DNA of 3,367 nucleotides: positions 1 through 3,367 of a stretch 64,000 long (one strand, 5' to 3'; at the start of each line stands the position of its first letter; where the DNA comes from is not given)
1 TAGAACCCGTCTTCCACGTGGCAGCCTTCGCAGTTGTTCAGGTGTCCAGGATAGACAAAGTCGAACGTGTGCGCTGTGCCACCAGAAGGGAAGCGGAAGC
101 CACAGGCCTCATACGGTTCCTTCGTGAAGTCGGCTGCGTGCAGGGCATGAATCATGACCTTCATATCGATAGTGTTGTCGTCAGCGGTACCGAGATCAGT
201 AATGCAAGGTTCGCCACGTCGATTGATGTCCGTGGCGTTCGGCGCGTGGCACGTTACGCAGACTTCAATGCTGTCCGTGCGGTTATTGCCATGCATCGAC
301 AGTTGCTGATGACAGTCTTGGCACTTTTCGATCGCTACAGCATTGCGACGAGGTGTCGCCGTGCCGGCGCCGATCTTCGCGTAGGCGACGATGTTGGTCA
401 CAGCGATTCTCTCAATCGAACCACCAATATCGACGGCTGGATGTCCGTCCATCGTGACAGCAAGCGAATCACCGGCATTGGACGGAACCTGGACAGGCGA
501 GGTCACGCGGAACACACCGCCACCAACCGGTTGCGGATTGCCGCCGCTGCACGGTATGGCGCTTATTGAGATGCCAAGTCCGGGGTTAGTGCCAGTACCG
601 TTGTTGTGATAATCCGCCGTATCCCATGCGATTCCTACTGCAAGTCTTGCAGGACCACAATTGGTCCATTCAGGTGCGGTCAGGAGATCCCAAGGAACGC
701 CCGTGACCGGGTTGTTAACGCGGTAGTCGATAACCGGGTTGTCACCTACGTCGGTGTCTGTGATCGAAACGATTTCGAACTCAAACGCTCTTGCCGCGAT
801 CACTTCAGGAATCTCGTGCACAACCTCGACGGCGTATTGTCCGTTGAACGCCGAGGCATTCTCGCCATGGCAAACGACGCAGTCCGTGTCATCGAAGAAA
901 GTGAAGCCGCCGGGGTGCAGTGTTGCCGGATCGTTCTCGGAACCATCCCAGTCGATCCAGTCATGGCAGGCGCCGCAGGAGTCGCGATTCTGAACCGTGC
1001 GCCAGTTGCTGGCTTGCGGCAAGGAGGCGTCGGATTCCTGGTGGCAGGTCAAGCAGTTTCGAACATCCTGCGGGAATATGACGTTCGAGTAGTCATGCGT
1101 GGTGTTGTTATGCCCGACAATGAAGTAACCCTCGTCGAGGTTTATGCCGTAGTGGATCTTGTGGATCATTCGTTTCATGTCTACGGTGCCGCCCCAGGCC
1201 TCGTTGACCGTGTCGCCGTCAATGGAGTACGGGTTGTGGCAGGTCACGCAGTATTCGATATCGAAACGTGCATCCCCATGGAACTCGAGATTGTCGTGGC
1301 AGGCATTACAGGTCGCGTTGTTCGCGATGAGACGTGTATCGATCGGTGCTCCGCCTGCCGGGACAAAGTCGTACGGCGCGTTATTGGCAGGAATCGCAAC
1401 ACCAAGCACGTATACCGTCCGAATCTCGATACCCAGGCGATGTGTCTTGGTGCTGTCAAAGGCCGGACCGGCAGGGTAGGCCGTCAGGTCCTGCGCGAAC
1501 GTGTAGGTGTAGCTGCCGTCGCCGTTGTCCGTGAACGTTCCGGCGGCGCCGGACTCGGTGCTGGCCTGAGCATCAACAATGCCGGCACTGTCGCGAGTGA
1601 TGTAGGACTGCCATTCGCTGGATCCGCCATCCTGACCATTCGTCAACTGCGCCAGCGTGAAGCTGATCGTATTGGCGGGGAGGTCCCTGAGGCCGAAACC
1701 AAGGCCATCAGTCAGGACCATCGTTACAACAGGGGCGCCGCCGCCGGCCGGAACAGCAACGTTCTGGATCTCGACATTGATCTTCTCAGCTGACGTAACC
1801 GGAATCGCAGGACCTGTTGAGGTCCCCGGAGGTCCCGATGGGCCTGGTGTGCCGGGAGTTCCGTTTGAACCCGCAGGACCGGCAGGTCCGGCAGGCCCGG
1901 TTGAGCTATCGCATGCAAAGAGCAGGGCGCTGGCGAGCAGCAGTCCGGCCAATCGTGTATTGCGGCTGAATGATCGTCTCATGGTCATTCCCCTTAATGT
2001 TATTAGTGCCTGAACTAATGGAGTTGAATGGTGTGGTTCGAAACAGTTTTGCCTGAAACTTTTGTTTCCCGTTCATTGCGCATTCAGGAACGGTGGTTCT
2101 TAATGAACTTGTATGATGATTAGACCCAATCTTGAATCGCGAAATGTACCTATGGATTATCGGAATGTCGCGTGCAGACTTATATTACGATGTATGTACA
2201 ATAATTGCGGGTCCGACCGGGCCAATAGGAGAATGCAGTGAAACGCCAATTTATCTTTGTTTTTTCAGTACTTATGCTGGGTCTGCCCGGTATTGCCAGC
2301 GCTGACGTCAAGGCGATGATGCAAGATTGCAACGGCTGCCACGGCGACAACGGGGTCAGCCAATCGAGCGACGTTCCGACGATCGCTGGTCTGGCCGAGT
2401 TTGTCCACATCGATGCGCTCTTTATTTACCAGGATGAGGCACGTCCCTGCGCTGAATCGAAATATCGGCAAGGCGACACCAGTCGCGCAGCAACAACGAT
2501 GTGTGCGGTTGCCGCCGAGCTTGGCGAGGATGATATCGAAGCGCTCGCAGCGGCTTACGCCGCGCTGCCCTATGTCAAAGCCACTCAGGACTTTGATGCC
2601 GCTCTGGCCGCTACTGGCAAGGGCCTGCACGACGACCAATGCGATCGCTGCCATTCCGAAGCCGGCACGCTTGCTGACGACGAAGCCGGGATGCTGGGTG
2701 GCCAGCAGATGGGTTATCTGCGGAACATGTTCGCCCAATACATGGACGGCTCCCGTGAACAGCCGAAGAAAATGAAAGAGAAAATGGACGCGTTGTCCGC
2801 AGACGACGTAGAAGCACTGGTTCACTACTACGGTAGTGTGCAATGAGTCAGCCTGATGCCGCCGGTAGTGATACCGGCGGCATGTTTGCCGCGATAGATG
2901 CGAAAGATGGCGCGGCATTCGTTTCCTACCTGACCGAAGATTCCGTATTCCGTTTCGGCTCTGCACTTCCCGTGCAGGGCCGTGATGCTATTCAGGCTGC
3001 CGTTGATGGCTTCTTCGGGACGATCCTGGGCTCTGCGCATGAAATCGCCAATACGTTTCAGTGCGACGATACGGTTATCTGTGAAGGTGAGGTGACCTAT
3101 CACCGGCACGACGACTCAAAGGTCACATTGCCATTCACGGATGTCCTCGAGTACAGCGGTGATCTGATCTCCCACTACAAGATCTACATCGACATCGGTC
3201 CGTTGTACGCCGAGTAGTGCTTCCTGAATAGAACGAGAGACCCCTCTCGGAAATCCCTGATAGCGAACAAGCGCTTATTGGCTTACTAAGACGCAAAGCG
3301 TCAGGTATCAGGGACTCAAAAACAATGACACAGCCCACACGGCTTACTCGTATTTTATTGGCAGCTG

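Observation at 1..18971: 19-kb respiratory island with about 50 c-heme motifs and four quinone-coupling modules: a hybrid of Shewanella-type and Geobacter-type electron-conduit parts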

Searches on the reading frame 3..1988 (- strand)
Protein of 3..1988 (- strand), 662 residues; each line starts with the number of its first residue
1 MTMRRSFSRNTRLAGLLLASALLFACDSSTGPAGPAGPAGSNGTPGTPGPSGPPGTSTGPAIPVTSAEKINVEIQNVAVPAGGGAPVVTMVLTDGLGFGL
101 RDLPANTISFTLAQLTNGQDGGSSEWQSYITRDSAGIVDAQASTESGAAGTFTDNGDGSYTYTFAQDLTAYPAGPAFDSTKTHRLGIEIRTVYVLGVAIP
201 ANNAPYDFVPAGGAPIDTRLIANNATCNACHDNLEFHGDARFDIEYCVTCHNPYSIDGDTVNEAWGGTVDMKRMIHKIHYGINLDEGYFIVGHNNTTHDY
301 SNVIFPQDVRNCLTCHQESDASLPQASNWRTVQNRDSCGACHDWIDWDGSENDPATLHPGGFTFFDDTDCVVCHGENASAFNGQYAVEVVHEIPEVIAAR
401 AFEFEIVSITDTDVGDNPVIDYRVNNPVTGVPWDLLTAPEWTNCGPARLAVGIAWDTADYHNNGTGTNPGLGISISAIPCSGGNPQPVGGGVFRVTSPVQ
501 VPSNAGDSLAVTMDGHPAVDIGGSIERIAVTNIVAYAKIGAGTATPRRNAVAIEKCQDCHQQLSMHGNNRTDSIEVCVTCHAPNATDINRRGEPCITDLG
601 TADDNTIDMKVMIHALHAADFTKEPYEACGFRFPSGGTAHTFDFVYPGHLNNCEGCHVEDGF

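Call 7: search_protein_families(library=pfam, proteins=[window:3-1988:-], max_evalue=0.01)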
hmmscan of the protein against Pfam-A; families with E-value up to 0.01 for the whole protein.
window:3-1988:- (662 aa): 8 families
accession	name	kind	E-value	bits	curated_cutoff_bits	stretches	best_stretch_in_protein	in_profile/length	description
PF22113.1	Mtrc-MtrF_II-IV_dom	-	2.5e-37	128.5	30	2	220-379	2-168/176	Outer membrane cytochrome MtrC/MtrF-like, domains II/IV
PF14537.11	Cytochrom_c3_2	-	1.8e-09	38.3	25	2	311-377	8-67/79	Cytochrome c3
PF22112.2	OmcA-like_N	-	2e-08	34.7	27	1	139-213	93-165/167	OmcA-like N-terminal domain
PF14522.11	Cytochrome_C7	-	2.1e-08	34.3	24.8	1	309-374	13-66/67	Cytochrome c7 and related cytochrome c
PF09699.15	Paired_CXXCH_1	-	8.4e-06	25.8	20.6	0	309-344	6-38/41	Doubled CXXCH motif (Paired_CXXCH_1)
PF02085.21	Cytochrom_CIII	-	1.3e-05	25.9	22.9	0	309-379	31-87/101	Class III cytochrome C family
PF22111.2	MtrC-MtrF_N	-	0.00057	20.2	27.7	1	120-210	43-123/126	Decaheme cytochrome c component MtrC/MtrF N-terminal domain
PF01391.23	Collagen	-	0.005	17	27.2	0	31-56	31-56/60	Collagen triple helix repeat (20 copies)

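Call 9: search_protein_families(library=ncbifam, proteins=[window:3-1988:-], max_evalue=0.01)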
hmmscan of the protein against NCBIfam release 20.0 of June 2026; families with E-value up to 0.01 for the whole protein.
window:3-1988:- (662 aa): 4 families
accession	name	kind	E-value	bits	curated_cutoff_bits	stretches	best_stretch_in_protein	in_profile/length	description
TIGR03507.1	decahem_SO1788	subfamily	9.2e-120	401.1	209.3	1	83-660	5-586/672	OmcA/MtrC family decaheme c-type cytochrome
TIGR03508.1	decahem_SO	subfamily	1.4e-05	24.7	192.2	1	302-379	110-179/258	DmsE family decaheme c-type cytochrome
NF047727.1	4hemeCytCCctA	equivalog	0.00025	21.2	180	1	222-267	35-79/109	tetraheme c-type cytochrome CctA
TIGR04257.1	nanowire_3heme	domain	0.0091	16.1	40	1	309-343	23-59/75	c(7)-type cytochrome triheme domain-containing protein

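Call 41: search_solved_structures(query=window:3-1988:-, max_evalue=0.001)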
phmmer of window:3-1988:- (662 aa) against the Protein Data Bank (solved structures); distinct sequences matched with E-value up to 0.001: 9.
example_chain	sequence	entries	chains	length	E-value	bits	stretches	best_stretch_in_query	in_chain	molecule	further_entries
3pmq_A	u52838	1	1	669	1.2e-35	126.3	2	39-256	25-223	Decaheme cytochrome c MtrF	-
6qyc_A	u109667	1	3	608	1.5e-14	56.6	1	108-253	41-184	Decaheme c-type cytochrome, OmcA/MtrC family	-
7qth_A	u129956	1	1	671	2.8e-14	55.7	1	42-377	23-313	Extracellular iron oxide respiratory system surface decaheme cytochrome c component MtrC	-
7o7g_A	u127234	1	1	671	3e-14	55.6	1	42-377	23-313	Extracellular iron oxide respiratory system surface decaheme cytochrome c component MtrC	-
9eov_A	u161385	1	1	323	6.2e-14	54.5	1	39-377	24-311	Extracellular iron oxide respiratory system surface decaheme cytochrome c component MtrC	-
8qbz_A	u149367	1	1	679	8.9e-14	54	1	39-377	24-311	Extracellular iron oxide respiratory system surface decaheme cytochrome c component MtrC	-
8qc9_A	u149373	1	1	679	9.3e-14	54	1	39-377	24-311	Extracellular iron oxide respiratory system surface decaheme cytochrome c component MtrC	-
4lm8_A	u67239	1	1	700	1e-13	53.8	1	28-378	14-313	Extracellular iron oxide respiratory system surface decaheme cytochrome c component MtrC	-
8qbq_A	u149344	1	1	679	1.2e-13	53.7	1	39-377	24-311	Extracellular iron oxide respiratory system surface decaheme cytochrome c component MtrC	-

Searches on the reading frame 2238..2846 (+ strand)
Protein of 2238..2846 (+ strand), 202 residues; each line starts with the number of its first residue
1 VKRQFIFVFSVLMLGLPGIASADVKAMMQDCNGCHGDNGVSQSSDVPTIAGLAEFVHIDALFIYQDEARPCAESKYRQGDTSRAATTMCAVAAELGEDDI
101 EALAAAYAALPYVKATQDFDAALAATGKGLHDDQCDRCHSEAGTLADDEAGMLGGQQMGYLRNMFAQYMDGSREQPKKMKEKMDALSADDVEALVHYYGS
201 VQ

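Call 7: search_protein_families(library=pfam, proteins=[window:2238-2846:+], max_evalue=0.01)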
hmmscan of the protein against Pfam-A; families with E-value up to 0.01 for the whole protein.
window:2238-2846:+ (202 aa): 3 families
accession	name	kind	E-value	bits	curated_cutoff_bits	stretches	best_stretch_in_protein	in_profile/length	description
PF00034.26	Cytochrom_C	-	1.3e-07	33.3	21.3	1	25-105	5-84/90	Cytochrome c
PF13442.11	Cytochrome_CBB3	-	9.6e-07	29.5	27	1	123-197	2-67/68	Cytochrome C oxidase, cbb3-type, subunit III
PF14537.11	Cytochrom_c3_2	-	0.0069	17.3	25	0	130-149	24-43/79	Cytochrome c3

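Call 9: search_protein_families(library=ncbifam, proteins=[window:2238-2846:+], max_evalue=0.01)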
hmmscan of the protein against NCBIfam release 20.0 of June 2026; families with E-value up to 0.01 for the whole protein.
window:2238-2846:+ (202 aa): 4 families
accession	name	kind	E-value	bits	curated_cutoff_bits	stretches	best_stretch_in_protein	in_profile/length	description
NF049874.1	PdsA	exception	1.1e-53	182.1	330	1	10-202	7-198/198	periplasmic diheme shuttle PdsA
TIGR00782.1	ccoP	equivalog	1e-05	25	179.95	1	80-146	162-225/285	cytochrome-c oxidase, cbb3-type subunit III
NF011054.0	PRK14486.1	equivalog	0.00058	19.5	447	1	88-200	179-289/294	putative bifunctional cbb3-type cytochrome c oxidase subunit II/cytochrome c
NF050122.1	bc1_QcrC_actin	exception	0.0019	17.6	200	0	106-197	24-113/253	cytochrome bc1 complex diheme cytochrome c subunit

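Call 11: find_encoding_contigs(protein=window:2238-2846:+, flank=10000, max_places=6)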
Protein window:2238-2846:+ (202 aa): 1 contig read that carries it; 1 place shown.
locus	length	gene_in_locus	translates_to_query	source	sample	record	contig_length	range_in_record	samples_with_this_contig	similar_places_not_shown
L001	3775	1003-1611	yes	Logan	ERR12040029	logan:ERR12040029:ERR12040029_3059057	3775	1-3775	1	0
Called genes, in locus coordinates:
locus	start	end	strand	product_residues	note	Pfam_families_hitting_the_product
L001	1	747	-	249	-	?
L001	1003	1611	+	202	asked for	PF00034:Cytochrom_C (faint), PF13442:Cytochrome_CBB3 (faint)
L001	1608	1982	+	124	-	PF12680:SnoaL_2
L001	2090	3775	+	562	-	?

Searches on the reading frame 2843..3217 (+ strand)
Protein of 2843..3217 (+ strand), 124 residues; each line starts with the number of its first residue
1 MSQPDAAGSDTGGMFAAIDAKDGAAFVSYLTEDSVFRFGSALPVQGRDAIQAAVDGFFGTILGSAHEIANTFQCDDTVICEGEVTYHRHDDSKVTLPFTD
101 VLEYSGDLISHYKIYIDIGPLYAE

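Call 7: search_protein_families(library=pfam, proteins=[window:2843-3217:+], max_evalue=0.01)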
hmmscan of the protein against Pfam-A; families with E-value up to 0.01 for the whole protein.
window:2843-3217:+ (124 aa): 3 families
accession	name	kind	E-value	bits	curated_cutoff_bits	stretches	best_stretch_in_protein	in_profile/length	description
PF12680.13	SnoaL_2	-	1.5e-14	54.9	27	1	14-111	4-101/102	SnoaL-like domain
PF13577.12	SnoaL_4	-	0.00015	22.2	24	1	15-70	17-73/126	SnoaL-like domain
PF14534.12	DUF4440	-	0.00023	22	25.2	1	14-107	8-103/107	Domain of unknown function (DUF4440)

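Call 12: find_encoding_contigs(protein=window:2843-3217:+, flank=10000, max_places=6)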
Protein window:2843-3217:+ (124 aa): 1 contig read that carries it; 1 place shown.
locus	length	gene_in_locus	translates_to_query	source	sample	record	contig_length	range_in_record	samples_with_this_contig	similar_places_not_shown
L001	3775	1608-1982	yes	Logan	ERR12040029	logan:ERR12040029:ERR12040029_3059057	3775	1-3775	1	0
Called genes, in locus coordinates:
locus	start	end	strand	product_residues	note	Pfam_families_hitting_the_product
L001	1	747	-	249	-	?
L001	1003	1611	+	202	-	PF00034:Cytochrom_C (faint), PF13442:Cytochrome_CBB3 (faint)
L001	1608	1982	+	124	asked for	PF12680:SnoaL_2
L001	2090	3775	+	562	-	?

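Call 33: search_protein_families(library=ncbifam, proteins=[window:2843-3217:+], max_evalue=0.001)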
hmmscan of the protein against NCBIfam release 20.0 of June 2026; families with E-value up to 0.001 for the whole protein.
window:2843-3217:+ (124 aa): 1 family
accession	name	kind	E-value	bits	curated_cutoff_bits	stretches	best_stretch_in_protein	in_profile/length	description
TIGR02246.1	TIGR02246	subfamily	2.5e-05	24.2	33.95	1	14-91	13-94/128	SgcJ/EcaC family oxidoreductase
